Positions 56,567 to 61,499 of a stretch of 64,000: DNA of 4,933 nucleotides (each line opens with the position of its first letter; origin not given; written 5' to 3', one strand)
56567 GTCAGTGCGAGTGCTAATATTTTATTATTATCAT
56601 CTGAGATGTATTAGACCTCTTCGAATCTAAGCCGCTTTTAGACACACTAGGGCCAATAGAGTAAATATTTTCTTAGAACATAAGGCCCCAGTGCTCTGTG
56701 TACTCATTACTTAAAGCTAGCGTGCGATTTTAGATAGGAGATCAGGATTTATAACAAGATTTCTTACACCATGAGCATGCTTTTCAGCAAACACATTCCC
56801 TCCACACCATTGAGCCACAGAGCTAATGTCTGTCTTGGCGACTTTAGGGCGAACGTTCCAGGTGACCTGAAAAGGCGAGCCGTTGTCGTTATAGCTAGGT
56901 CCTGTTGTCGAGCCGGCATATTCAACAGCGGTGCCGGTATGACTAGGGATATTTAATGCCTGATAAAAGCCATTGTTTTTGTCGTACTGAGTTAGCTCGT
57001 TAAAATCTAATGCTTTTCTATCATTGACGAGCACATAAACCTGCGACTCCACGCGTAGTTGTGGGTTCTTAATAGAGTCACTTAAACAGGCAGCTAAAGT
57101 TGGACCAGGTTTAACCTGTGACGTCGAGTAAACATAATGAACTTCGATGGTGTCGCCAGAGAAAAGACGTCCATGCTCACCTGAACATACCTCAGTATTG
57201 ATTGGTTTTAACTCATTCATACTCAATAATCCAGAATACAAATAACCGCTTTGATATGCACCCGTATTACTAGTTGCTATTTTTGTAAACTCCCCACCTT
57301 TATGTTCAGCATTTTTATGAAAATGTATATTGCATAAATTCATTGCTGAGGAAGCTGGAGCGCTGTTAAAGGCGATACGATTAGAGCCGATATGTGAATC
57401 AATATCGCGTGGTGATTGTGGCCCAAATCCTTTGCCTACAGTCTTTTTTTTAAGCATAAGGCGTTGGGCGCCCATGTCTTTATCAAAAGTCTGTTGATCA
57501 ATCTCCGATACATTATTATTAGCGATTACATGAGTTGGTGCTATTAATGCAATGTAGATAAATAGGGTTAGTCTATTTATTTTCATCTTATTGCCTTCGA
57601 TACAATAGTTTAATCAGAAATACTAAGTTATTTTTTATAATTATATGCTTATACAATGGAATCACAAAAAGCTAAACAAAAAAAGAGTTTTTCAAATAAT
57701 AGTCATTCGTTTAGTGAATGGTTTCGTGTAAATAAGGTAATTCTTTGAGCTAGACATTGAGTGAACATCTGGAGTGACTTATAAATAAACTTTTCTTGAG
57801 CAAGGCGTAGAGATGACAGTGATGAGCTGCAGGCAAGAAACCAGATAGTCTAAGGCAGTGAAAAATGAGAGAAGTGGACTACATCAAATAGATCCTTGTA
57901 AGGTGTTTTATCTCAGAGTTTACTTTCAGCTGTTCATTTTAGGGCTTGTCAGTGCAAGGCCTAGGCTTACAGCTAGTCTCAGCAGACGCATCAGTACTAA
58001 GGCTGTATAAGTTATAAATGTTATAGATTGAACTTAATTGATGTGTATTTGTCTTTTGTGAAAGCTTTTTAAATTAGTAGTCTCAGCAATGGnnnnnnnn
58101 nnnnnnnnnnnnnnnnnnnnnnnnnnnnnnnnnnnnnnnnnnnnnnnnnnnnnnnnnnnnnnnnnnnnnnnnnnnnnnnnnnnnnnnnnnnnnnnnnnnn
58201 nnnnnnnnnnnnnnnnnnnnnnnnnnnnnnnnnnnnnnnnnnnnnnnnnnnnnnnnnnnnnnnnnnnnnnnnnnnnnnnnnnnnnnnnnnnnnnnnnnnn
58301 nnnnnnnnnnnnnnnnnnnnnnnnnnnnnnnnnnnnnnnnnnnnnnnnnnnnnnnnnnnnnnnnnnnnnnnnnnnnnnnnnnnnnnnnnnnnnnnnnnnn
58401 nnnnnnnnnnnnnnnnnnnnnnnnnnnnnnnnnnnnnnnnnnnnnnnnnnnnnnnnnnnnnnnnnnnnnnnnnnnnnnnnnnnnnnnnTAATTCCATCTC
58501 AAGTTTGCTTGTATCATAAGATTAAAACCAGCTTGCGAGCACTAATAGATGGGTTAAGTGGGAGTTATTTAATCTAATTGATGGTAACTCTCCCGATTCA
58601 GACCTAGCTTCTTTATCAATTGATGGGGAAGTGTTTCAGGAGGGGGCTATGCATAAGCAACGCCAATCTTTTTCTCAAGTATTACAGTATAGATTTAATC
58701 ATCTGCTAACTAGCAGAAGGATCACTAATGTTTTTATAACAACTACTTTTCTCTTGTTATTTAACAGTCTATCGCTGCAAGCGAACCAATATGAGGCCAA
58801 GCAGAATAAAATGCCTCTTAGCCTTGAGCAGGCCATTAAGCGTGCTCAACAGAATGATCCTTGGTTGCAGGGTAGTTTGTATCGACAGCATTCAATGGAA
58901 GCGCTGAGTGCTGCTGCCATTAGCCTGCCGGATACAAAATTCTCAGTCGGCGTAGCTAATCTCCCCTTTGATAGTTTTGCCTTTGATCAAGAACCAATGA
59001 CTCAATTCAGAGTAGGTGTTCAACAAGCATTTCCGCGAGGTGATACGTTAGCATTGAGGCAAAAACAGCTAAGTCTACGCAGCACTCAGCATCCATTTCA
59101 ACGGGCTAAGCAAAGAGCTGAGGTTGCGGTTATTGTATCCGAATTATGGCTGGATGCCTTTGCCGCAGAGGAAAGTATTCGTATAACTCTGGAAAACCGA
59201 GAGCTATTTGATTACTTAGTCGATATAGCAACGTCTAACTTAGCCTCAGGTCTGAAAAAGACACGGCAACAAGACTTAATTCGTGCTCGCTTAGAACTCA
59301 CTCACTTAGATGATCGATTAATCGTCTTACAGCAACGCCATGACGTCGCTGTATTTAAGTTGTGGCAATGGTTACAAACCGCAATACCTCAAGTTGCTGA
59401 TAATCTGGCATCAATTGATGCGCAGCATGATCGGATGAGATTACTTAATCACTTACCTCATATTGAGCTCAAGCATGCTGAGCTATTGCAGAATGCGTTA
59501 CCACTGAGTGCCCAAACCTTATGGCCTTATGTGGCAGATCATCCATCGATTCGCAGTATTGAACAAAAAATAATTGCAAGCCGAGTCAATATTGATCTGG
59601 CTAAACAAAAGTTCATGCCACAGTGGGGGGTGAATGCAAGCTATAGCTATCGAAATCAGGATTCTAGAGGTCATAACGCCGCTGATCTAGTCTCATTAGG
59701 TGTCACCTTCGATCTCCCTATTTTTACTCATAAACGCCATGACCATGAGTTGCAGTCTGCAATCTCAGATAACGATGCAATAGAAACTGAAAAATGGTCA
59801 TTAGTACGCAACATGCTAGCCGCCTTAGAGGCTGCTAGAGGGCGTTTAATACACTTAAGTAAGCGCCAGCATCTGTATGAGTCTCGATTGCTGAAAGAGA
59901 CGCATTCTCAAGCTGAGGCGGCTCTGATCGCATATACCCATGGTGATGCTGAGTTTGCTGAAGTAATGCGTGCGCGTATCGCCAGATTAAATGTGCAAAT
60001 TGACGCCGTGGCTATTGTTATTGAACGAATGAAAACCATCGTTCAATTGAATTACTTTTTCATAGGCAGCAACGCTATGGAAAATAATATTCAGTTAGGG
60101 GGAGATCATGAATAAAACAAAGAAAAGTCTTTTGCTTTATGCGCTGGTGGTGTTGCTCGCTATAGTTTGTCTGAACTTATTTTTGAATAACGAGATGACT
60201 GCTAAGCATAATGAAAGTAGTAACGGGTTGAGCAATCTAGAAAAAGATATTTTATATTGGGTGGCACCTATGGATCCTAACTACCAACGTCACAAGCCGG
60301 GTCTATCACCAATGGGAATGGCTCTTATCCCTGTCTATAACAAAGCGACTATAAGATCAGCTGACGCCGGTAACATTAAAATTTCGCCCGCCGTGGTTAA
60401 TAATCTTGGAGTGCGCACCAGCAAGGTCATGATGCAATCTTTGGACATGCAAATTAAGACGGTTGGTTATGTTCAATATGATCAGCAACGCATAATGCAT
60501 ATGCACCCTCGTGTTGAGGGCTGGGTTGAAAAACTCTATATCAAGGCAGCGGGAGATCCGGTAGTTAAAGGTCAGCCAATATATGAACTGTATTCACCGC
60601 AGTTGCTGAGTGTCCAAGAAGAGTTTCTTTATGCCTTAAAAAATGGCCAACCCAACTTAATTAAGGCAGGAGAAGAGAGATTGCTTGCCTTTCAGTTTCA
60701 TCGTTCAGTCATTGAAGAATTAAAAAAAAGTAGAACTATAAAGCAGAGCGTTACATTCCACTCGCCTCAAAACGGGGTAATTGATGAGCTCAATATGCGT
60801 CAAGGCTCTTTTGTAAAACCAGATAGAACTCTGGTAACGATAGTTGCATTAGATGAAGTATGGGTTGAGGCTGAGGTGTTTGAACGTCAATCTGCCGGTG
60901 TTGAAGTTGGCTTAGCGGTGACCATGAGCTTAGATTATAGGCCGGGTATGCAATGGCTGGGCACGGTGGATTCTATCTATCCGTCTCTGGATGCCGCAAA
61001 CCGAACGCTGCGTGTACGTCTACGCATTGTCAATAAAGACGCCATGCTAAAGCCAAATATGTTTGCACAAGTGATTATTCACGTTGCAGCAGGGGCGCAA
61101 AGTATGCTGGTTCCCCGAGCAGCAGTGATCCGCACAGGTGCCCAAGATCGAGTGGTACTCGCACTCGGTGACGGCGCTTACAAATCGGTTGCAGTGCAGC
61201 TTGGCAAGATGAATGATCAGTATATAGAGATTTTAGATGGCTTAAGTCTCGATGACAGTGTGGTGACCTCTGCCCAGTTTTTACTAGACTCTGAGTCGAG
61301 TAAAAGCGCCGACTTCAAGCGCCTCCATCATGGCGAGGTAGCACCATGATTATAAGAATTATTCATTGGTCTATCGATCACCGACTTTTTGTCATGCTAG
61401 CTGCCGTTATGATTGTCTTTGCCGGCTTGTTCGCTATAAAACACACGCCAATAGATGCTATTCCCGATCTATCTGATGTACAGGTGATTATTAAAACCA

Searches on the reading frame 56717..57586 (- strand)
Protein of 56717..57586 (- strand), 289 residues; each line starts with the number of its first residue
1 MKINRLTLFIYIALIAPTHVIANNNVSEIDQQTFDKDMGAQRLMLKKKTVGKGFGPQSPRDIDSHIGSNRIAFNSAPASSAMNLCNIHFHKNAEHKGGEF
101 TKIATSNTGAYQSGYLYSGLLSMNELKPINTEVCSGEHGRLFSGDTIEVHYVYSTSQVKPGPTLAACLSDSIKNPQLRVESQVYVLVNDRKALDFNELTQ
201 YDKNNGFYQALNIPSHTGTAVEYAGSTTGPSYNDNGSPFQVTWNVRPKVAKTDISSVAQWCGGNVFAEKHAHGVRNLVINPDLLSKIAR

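Call 11: search_protein_families(library=pfam, proteins=[window:56717-57586:-], max_evalue=0.0001)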
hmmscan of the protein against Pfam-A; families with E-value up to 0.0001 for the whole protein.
window:56717-57586:- (289 aa): 1 family
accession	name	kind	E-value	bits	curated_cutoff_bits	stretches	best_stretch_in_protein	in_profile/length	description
PF10563.14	CA_like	-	9.5e-76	254.4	26.3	1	80-256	2-181/181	Delta carbonic anhydrase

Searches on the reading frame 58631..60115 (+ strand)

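Call 11: search_protein_families(library=pfam, proteins=[window:58631-60115:+], max_evalue=0.0001)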
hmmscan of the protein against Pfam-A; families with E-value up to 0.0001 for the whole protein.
window:58631-60115:+ (494 aa): 1 family
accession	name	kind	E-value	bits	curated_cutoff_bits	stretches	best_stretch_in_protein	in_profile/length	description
PF02321.23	OEP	-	8.3e-29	101.2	22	2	302-476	10-185/187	Outer membrane efflux protein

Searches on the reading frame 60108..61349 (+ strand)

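Call 11: search_protein_families(library=pfam, proteins=[window:60108-61349:+], max_evalue=0.0001)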
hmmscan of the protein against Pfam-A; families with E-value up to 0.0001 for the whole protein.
window:60108-61349:+ (413 aa): 4 families
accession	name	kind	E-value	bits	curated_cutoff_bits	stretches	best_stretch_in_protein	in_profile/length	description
PF16576.10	HlyD_D23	-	5.6e-75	251.7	30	1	112-320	2-214/214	Barrel-sandwich domain of CusB or HlyD membrane-fusion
PF13437.12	HlyD_3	-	1.4e-17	64.7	22.2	1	217-315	2-104/106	HlyD family secretion protein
PF13533.13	Biotin_lipoyl_2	-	9.1e-07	29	29.8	0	215-239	1-25/32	Biotin-lipoyl like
PF19335.5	HMBD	-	3e-06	27.5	23.6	1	50-76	1-28/28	Heavy metal binding domain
